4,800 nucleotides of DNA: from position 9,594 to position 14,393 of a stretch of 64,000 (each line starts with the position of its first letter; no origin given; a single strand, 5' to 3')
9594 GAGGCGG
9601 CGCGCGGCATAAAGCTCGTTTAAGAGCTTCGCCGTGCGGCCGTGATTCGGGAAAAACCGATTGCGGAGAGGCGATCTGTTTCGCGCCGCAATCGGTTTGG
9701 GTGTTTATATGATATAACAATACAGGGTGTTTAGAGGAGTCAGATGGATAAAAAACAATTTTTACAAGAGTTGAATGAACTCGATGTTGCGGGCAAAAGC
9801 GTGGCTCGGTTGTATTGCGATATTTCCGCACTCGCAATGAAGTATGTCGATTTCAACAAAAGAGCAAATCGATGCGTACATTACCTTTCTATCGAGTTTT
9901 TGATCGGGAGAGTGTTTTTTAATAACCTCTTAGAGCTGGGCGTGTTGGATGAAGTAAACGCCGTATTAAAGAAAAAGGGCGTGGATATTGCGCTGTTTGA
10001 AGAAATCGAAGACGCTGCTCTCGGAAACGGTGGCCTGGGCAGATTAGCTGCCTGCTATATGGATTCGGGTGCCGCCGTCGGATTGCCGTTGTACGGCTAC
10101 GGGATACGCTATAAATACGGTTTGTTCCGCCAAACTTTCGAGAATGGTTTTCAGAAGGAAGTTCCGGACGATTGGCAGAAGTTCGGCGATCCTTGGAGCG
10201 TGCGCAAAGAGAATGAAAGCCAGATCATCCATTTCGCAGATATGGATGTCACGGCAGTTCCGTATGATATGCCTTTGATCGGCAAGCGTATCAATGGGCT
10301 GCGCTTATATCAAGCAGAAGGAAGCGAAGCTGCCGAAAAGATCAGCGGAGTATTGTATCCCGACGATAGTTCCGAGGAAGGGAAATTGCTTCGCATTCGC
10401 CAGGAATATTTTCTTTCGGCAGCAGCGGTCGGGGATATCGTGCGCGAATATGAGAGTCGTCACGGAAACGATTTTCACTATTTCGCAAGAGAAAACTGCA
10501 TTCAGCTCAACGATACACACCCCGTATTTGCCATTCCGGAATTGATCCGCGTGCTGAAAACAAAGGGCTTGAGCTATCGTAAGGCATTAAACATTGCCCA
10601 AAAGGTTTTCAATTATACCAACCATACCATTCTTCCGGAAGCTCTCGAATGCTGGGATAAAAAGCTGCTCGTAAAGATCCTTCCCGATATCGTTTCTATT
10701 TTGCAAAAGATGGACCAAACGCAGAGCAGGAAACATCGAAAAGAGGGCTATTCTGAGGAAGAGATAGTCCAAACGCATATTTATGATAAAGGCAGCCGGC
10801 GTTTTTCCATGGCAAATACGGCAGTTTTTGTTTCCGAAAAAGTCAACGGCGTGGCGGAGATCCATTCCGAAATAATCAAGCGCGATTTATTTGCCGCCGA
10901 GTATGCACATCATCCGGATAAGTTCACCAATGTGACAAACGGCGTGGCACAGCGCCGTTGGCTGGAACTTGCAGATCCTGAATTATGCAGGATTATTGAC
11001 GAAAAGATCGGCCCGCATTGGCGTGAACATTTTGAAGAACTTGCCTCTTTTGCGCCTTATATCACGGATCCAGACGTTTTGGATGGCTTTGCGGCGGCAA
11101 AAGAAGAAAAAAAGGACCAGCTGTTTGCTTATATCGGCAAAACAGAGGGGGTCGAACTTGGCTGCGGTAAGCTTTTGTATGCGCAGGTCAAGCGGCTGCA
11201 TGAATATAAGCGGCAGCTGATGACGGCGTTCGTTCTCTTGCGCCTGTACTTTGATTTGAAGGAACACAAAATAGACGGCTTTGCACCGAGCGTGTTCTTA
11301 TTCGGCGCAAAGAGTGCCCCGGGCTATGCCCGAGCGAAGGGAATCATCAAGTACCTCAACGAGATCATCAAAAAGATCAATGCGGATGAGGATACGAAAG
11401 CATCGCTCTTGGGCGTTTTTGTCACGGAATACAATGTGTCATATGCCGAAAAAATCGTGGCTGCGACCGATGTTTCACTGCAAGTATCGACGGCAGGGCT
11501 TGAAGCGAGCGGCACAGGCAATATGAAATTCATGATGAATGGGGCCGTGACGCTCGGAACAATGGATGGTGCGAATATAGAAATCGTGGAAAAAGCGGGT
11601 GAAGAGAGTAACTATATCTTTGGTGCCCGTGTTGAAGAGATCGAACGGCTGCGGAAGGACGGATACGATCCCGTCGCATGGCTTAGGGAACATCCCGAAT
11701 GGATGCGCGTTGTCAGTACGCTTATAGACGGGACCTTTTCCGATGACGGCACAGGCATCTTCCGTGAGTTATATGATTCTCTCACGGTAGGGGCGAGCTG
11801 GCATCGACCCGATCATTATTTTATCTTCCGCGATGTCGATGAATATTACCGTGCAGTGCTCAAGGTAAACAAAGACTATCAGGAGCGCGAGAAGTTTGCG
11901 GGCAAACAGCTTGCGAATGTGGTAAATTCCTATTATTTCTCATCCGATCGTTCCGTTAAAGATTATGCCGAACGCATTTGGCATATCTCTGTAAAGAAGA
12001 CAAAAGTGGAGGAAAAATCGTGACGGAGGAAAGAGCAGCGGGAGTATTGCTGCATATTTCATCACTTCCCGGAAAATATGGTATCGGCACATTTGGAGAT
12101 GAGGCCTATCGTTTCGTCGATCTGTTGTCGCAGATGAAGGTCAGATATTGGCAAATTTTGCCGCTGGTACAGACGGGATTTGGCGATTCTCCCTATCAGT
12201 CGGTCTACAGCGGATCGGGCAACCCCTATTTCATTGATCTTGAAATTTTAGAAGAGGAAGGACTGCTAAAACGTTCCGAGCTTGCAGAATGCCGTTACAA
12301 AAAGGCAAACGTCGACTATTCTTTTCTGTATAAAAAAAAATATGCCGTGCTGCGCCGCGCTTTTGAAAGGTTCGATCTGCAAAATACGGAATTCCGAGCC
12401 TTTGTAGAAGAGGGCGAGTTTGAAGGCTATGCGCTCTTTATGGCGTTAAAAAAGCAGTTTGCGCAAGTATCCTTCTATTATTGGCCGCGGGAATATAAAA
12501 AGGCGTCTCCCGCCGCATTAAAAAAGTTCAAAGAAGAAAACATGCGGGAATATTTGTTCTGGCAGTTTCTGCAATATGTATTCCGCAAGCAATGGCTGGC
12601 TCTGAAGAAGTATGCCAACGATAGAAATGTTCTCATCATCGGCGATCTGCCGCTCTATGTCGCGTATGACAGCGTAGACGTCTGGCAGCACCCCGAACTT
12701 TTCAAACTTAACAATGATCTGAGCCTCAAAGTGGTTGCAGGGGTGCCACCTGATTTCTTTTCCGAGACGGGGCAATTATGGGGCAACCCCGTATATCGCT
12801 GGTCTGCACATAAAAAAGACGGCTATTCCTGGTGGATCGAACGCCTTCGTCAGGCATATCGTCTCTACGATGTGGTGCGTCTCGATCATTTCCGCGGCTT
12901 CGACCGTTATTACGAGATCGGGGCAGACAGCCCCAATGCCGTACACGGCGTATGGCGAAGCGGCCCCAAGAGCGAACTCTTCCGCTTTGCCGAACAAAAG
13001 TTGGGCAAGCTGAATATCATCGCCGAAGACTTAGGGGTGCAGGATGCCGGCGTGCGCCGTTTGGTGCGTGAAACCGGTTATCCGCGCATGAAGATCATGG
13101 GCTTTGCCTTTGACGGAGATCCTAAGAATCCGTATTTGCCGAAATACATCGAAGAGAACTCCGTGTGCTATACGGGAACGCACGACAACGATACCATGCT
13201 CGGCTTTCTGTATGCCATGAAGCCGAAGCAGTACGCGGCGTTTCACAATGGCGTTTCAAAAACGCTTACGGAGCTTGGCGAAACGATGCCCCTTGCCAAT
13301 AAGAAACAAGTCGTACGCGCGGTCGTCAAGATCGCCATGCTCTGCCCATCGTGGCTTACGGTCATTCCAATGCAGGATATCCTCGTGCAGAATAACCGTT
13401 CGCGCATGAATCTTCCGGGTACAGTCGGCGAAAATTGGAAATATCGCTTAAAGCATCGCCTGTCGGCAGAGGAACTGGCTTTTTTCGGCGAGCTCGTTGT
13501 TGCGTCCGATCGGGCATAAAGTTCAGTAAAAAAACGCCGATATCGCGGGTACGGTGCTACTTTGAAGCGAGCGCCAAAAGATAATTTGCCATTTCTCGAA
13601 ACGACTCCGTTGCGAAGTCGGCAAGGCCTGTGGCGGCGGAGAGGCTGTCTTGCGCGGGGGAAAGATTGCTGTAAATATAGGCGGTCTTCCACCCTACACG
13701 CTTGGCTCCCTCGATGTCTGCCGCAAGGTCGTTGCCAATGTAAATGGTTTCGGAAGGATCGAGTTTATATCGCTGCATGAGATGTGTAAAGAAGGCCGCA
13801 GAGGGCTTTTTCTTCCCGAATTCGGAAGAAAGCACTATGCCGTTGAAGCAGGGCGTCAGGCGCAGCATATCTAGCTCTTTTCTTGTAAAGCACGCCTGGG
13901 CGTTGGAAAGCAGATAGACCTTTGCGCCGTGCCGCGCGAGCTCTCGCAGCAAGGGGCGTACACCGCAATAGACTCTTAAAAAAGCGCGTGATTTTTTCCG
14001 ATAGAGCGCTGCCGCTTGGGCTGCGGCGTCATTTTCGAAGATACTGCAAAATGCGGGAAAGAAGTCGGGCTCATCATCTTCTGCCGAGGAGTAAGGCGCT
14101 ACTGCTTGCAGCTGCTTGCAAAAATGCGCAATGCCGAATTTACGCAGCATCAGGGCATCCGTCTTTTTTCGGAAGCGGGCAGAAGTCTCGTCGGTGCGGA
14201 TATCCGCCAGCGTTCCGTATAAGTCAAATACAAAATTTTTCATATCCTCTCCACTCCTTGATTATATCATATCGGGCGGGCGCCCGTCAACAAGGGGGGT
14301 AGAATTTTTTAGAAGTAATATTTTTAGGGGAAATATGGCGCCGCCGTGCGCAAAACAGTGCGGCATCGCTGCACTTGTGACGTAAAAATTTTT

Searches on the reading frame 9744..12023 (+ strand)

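Call 53: search_protein_families(library=pfam, proteins=[window:9744-12023:+], max_evalue=0.0001)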
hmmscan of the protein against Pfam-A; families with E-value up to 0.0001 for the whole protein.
window:9744-12023:+ (759 aa): 1 family
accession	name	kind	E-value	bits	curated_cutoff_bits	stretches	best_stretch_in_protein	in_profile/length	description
PF00343.26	Phosphorylase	-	5.5e-235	782.4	27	1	76-748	2-713/713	Carbohydrate phosphorylase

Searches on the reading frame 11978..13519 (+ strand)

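Call 53: search_protein_families(library=pfam, proteins=[window:11978-13519:+], max_evalue=0.0001)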
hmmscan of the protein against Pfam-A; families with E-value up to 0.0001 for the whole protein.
window:11978-13519:+ (513 aa): 1 family
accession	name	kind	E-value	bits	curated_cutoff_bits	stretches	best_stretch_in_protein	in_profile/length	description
PF02446.23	Glyco_hydro_77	-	2.2e-163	544.9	25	1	25-492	1-460/465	4-alpha-glucanotransferase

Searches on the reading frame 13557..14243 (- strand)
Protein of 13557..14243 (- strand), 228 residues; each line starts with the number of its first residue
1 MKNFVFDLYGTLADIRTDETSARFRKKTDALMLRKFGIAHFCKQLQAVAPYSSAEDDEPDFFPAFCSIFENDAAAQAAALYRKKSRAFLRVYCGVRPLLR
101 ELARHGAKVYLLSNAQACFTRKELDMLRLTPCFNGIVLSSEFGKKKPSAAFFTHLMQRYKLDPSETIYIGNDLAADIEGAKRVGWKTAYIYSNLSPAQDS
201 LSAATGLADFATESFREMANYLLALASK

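Call 65: search_protein_families(library=pfam, proteins=[window:13557-14243:-], max_evalue=0.001)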
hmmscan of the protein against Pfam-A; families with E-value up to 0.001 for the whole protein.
window:13557-14243:- (228 aa): 5 families
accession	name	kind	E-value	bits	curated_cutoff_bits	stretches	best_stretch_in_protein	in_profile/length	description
PF00702.32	Hydrolase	-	2e-18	67.9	26.4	1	1-184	1-191/191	haloacid dehalogenase-like hydrolase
PF13419.12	HAD_2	-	1.7e-17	64.6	23.8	1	73-189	61-177/178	Haloacid dehalogenase-like hydrolase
PF13242.12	Hydrolase_like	-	2.9e-09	37.2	22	1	146-201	4-59/75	HAD-hyrolase-like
PF12710.13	HAD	-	5.2e-05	24.2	27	1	5-172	2-181/189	haloacid dehalogenase-like hydrolase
PF05761.20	5_nucleotid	-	0.00031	20.2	28.5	0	153-195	290-333/460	5' nucleotidase family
